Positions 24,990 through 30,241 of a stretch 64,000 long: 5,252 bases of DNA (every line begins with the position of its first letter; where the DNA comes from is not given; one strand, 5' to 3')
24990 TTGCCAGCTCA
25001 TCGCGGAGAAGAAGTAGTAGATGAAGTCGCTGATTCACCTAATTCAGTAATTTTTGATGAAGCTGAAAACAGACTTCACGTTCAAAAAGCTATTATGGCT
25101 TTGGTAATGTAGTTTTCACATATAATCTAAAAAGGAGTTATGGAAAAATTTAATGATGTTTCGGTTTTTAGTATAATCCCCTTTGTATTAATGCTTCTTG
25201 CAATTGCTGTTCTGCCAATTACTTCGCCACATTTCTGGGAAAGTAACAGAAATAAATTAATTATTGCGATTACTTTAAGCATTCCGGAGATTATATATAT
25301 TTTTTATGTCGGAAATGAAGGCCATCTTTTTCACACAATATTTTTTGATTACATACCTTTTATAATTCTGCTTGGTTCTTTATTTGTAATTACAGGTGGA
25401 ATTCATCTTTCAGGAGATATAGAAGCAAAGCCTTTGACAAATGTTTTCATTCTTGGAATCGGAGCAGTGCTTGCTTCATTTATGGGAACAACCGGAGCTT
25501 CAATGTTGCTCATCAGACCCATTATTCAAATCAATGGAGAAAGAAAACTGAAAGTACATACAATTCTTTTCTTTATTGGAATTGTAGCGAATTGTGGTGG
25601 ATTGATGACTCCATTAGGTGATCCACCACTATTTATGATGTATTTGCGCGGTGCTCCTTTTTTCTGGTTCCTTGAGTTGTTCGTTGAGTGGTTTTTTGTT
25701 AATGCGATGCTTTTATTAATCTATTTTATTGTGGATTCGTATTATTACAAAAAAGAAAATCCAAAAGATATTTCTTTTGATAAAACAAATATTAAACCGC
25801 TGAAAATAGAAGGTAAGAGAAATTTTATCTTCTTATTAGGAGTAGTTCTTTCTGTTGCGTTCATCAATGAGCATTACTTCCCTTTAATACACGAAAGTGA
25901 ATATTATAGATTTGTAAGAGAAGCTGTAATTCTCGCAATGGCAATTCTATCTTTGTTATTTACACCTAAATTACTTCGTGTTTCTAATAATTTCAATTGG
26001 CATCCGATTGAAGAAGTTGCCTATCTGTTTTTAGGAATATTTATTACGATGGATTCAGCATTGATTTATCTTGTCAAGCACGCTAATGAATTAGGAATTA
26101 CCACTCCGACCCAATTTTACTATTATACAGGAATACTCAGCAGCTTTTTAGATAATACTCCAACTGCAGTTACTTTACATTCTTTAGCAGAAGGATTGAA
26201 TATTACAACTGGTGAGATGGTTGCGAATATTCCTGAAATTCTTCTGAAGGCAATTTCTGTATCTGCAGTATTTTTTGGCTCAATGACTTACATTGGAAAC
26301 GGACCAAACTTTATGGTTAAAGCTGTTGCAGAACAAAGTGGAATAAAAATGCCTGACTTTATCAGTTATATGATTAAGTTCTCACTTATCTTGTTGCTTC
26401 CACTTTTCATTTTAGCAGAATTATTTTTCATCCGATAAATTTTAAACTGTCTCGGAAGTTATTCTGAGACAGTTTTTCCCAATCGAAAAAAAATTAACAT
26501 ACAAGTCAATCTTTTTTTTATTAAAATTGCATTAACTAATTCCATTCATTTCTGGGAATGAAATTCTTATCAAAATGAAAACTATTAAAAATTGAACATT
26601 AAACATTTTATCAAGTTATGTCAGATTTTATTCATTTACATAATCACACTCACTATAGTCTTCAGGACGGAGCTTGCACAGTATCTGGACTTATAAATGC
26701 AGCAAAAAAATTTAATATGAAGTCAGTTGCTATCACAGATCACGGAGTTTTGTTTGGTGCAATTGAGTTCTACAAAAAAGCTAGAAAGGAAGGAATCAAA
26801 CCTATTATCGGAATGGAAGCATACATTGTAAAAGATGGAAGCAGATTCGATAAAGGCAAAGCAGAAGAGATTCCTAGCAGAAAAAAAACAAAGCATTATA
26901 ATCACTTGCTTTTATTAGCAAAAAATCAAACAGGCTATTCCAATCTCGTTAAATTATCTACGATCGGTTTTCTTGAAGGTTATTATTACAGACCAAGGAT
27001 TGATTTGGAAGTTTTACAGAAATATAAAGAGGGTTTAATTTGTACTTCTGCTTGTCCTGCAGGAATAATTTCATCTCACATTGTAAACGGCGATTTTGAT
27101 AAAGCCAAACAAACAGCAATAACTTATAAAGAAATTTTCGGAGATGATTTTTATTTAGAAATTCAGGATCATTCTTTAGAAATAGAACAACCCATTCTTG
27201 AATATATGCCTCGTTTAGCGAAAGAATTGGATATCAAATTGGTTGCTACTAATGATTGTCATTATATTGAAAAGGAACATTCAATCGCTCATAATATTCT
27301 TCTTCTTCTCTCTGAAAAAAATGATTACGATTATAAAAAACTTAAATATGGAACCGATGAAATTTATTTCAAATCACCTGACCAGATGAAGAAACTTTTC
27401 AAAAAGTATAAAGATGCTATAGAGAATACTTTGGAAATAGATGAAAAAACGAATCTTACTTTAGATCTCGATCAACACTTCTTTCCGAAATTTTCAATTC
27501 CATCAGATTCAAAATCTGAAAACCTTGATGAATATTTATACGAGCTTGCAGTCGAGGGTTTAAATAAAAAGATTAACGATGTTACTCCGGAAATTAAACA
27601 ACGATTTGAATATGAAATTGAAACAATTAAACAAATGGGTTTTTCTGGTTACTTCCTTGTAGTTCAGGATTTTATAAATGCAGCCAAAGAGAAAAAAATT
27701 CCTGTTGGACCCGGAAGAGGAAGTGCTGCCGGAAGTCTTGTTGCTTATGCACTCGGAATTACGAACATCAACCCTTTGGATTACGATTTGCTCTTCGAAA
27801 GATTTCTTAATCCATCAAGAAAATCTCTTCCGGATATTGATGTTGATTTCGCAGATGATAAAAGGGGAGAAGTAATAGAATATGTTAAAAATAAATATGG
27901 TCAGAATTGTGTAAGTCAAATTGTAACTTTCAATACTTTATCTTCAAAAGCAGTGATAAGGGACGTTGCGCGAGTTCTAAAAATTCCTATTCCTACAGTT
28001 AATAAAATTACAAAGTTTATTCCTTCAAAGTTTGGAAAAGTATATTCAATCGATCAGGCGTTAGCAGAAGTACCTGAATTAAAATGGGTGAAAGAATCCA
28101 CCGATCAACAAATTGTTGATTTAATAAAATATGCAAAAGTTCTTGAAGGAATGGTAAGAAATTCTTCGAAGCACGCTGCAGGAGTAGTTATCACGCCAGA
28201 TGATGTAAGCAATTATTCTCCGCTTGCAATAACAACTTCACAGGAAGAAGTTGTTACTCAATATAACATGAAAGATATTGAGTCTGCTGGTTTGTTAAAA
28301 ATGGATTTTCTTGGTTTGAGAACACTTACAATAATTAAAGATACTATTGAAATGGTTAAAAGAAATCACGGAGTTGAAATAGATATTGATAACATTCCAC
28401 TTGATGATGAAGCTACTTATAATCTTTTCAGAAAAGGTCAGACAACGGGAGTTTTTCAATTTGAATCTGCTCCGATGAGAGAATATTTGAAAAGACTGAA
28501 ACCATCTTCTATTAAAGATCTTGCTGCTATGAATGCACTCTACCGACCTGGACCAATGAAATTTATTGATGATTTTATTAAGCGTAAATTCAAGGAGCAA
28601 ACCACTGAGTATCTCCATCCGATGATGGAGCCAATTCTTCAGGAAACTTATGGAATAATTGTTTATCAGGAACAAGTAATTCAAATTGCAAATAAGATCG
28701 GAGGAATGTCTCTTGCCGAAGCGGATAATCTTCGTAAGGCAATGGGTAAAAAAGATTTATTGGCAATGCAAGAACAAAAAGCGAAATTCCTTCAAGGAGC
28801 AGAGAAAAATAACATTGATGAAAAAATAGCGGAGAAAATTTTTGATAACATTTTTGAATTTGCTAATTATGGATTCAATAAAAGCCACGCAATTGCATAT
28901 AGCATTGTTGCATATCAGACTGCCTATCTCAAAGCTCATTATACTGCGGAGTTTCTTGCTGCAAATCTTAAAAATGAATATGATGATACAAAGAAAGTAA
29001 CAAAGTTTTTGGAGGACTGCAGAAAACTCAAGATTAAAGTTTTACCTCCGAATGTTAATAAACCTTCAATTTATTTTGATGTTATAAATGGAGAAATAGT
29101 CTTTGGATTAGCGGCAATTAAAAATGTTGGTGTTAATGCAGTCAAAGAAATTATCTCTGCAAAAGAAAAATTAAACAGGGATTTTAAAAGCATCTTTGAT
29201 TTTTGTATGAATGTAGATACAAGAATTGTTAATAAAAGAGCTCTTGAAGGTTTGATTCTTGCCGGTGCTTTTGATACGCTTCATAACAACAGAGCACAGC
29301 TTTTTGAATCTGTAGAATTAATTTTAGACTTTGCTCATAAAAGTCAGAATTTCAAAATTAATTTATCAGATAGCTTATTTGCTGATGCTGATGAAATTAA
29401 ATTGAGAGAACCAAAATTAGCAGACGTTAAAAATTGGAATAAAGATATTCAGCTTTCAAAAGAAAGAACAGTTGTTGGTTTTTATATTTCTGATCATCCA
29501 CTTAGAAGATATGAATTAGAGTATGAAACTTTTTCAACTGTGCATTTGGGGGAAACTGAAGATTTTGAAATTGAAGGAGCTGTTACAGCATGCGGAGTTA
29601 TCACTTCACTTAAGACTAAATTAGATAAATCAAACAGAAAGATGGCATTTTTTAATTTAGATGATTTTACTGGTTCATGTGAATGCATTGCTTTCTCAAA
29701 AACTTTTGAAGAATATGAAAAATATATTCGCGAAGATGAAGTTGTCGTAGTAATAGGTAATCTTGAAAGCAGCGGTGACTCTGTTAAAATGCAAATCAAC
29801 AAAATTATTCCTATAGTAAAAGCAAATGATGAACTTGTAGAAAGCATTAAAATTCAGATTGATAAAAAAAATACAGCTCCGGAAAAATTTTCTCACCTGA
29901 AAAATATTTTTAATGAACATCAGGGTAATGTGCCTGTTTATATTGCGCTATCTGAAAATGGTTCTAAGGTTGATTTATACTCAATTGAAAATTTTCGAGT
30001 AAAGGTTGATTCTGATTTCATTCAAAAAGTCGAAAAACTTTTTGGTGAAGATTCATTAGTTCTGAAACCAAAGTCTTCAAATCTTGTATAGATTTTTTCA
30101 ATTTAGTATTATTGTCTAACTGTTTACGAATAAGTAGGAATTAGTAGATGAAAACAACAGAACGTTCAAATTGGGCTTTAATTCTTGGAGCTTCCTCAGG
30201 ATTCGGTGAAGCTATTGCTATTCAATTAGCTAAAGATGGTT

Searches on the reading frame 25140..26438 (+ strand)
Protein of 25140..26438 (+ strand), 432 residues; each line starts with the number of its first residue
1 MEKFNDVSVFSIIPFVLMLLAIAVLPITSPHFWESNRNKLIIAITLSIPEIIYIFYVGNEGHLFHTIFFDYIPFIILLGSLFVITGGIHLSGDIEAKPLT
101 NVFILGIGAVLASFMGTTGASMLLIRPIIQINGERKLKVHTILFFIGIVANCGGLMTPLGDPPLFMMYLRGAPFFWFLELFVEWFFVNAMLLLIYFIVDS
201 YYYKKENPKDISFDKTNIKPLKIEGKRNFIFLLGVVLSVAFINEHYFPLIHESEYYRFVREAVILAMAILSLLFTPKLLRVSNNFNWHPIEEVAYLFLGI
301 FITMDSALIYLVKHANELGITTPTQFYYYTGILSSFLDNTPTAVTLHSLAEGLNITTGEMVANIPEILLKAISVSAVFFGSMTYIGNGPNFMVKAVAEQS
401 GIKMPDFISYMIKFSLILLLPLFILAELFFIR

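Call 66: search_protein_families(library=pfam, proteins=[window:25140-26438:+], max_evalue=0.000001)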
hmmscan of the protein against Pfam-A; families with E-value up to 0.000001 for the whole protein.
window:25140-26438:+ (432 aa): 2 families
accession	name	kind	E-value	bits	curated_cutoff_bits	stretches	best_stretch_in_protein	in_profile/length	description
PF16980.11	CitMHS_2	-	4.3e-144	480.9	25.7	1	6-430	3-447/448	Putative citrate transport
PF03600.22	CitMHS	-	1.8e-13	50.7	31.9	1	102-355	81-319/336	Citrate transporter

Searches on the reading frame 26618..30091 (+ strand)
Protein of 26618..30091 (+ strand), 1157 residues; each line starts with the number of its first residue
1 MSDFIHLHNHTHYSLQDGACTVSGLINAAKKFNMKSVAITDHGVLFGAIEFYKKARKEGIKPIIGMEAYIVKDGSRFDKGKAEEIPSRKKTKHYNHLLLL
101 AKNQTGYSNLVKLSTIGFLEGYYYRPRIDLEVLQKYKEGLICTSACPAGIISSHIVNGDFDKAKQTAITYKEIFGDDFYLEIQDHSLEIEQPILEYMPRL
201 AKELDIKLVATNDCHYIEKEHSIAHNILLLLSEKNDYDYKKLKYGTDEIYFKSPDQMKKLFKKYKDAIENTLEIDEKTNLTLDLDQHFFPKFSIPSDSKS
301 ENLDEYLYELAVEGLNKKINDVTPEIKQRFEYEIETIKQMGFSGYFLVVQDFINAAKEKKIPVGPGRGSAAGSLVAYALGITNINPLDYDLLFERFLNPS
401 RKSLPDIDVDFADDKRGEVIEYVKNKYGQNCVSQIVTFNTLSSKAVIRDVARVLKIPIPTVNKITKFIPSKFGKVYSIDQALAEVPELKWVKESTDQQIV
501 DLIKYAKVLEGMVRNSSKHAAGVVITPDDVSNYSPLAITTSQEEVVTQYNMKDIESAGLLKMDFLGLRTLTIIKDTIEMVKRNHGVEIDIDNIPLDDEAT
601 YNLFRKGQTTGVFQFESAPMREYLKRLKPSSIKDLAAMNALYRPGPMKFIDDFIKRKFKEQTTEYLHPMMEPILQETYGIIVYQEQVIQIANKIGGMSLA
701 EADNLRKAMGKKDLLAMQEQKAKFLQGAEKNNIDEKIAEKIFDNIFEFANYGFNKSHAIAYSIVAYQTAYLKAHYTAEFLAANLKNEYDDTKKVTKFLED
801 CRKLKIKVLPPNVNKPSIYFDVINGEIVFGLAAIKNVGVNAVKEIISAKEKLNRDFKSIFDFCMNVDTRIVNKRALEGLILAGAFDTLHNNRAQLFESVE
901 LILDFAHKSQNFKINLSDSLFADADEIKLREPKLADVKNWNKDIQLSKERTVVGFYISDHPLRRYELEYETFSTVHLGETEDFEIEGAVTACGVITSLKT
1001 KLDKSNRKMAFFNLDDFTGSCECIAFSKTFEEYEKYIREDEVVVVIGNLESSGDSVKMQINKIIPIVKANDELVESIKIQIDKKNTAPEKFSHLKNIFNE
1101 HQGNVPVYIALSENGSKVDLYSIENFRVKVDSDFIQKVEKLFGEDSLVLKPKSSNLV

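Call 3: search_protein_families(library=pfam, proteins=[window:26618-30091:+], max_evalue=0.01)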
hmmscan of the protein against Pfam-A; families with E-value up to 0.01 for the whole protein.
window:26618-30091:+ (1157 aa): 6 families
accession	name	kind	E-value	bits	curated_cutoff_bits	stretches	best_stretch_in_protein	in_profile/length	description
PF07733.18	DNA_pol3_alpha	-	2.9e-97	325.8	23.9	1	305-566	1-260/260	Bacterial DNA polymerase III alpha NTPase domain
PF17657.6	DNA_pol3_finger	-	4.6e-66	221.7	22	1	569-732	1-166/166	Bacterial DNA polymerase III alpha subunit finger domain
PF02811.25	PHP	-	9.7e-56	189.1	26.4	1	6-185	1-164/164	PHP domain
PF14579.12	HHH_6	-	3.6e-26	91.6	25.6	1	805-895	1-90/90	Helix-hairpin-helix motif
PF01336.31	tRNA_anti-codon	-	8.5e-14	51.7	27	1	989-1066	1-75/75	OB-fold nucleic acid binding domain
PF13742.12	tRNA_anti_2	-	0.004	17.8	27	0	985-1059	18-88/95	OB-fold nucleic acid binding domain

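Call 4: search_protein_families(library=ncbifam, proteins=[window:26618-30091:+], max_evalue=0.01)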
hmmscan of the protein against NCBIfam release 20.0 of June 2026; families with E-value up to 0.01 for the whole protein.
window:26618-30091:+ (1157 aa): 16 families
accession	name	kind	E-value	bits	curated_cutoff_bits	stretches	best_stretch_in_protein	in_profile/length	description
NF004226.0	PRK05673.1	equivalog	0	1374.4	1002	1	3-1146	5-1142/1146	DNA polymerase III subunit alpha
NF005298.0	PRK06826.1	equivalog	0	1312.6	1260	1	2-1148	3-1149/1151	DNA polymerase III subunit alpha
TIGR00594.1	polc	superfamily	0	1263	434.35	1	4-1026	1-1022/1022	DNA polymerase III subunit alpha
NF005617.0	PRK07374.1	equivalog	0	1055.4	1653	1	3-1129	2-1146/1170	DNA polymerase III subunit alpha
NF005377.0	PRK06920.1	equivalog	1.5e-290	966.8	1806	1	3-1150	2-1107/1108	DNA polymerase III subunit alpha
NF007079.0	PRK09532.1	equivalog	9.5e-221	735.4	1525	1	4-758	3-781/876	DNA polymerase III subunit alpha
NF005516.0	PRK07135.1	equivalog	5e-200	667.1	1084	2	255-1046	183-957/974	DNA polymerase III DnaE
NF004550.0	PRK05898.1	equivalog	1.2e-194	649.2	1182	2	205-930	134-842/971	DNA polymerase III subunit alpha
NF005582.0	PRK07279.1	equivalog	4e-191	637.6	1279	1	4-1139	2-1024/1033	DNA polymerase III subunit alpha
NF004225.0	PRK05672.1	subfamily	3.4e-177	591.5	939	1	2-1066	4-1032/1047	error-prone DNA polymerase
NF005616.0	PRK07373.1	equivalog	5.1e-85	285.7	646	1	749-1138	34-433/449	DNA polymerase III subunit alpha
NF001688.0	PRK00448.1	equivalog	2.8e-64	217.3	873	3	89-387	609-913/1445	PolC-type DNA polymerase III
TIGR01405.1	polC_Gram_pos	equivalog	5.5e-55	186.7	1043.45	4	88-387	374-678/1211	DNA polymerase III subunit alpha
NF041577.1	nside_bi_sphtase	equivalog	0.00018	20.7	400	1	9-69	6-66/276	3',5'-nucleoside bisphosphate phosphatase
NF038032.1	CehA_McbA_metalo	domain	0.0013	18.2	80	1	9-67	7-66/315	CehA/McbA family metallohydrolase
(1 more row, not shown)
